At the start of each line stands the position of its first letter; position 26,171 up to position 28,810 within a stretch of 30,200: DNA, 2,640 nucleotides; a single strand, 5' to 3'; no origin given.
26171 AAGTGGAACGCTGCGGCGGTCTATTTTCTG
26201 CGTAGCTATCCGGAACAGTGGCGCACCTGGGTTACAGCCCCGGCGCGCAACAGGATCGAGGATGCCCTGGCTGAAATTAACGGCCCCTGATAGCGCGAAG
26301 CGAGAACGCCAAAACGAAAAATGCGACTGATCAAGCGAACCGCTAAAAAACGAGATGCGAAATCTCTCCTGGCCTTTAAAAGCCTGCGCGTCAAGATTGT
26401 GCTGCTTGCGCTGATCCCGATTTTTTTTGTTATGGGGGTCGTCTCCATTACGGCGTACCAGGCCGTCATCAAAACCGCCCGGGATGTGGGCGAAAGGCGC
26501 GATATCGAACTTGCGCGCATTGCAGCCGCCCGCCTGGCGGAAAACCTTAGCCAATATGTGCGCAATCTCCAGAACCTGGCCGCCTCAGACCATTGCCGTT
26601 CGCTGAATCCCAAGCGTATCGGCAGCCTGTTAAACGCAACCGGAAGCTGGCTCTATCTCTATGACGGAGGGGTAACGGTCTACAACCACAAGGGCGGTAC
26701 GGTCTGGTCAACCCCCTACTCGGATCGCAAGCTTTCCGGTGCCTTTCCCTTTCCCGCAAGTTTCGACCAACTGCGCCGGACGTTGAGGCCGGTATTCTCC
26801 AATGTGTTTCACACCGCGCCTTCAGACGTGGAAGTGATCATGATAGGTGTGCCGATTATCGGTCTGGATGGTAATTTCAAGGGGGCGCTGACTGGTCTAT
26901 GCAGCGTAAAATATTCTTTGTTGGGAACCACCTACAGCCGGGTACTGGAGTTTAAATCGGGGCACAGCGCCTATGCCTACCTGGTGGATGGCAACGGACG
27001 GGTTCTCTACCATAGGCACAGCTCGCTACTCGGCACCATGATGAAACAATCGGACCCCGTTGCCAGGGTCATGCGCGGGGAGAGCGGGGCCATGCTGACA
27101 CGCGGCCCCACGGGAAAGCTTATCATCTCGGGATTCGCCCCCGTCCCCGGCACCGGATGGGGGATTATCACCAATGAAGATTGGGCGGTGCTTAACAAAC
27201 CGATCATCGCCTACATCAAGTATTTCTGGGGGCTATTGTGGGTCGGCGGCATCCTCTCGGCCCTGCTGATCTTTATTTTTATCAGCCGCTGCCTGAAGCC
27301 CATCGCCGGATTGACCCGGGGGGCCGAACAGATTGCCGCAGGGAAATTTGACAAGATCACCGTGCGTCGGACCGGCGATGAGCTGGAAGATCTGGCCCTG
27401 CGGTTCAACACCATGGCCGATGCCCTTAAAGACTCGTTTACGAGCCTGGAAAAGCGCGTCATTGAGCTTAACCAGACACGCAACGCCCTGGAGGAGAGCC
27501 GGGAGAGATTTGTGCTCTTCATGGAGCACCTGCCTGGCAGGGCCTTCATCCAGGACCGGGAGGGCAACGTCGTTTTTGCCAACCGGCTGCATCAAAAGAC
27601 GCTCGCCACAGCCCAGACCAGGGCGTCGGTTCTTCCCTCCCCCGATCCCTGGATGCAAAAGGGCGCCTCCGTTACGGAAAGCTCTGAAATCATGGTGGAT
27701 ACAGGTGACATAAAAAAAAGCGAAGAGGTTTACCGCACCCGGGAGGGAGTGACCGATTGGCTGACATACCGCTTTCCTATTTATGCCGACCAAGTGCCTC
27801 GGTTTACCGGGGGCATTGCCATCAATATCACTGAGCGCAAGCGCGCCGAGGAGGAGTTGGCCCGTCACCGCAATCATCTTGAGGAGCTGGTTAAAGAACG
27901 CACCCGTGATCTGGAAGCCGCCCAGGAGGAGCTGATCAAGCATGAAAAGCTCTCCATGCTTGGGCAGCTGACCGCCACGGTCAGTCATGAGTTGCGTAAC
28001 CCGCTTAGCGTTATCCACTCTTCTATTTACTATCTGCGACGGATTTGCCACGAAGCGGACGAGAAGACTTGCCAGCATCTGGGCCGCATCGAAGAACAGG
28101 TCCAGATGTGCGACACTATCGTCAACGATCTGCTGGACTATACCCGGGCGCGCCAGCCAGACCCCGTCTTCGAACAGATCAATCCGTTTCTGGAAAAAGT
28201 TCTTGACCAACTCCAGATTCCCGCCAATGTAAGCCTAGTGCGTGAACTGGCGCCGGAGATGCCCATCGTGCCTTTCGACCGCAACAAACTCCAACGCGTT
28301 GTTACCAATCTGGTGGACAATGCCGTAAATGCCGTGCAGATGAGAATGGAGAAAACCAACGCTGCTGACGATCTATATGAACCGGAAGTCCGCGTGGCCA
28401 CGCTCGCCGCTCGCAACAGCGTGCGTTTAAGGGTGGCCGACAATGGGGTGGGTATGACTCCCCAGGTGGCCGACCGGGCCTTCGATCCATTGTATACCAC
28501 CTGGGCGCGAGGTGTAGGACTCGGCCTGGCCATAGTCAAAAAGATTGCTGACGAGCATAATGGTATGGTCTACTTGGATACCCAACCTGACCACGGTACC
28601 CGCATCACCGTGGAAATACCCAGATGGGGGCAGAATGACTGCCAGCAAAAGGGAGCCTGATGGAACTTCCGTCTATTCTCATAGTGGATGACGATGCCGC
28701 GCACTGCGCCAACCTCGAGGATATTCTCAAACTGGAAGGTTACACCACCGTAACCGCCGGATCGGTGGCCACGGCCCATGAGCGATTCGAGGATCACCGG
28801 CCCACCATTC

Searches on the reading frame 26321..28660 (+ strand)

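Call 5: search_protein_families(library=pfam, proteins=[window:26321-28660:+])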
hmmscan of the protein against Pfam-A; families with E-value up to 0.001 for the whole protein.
window:26321-28660:+ (779 aa): 4 families
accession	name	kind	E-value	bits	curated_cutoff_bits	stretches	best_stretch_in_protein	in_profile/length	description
PF02518.31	HATPase_c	-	7.4e-23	81.6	26.4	1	653-768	2-109/111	Histidine kinase-, DNA gyrase B-, and HSP90-like ATPase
PF00512.31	HisKA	-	6.1e-15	55.5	26.9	1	547-612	2-65/66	His Kinase A (phospho-acceptor) domain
PF02743.24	dCache_1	-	8.7e-12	45.5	45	1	104-283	74-238/240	Cache domain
PF00672.30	HAMP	-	6.5e-09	36.4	25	1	325-370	7-52/53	HAMP domain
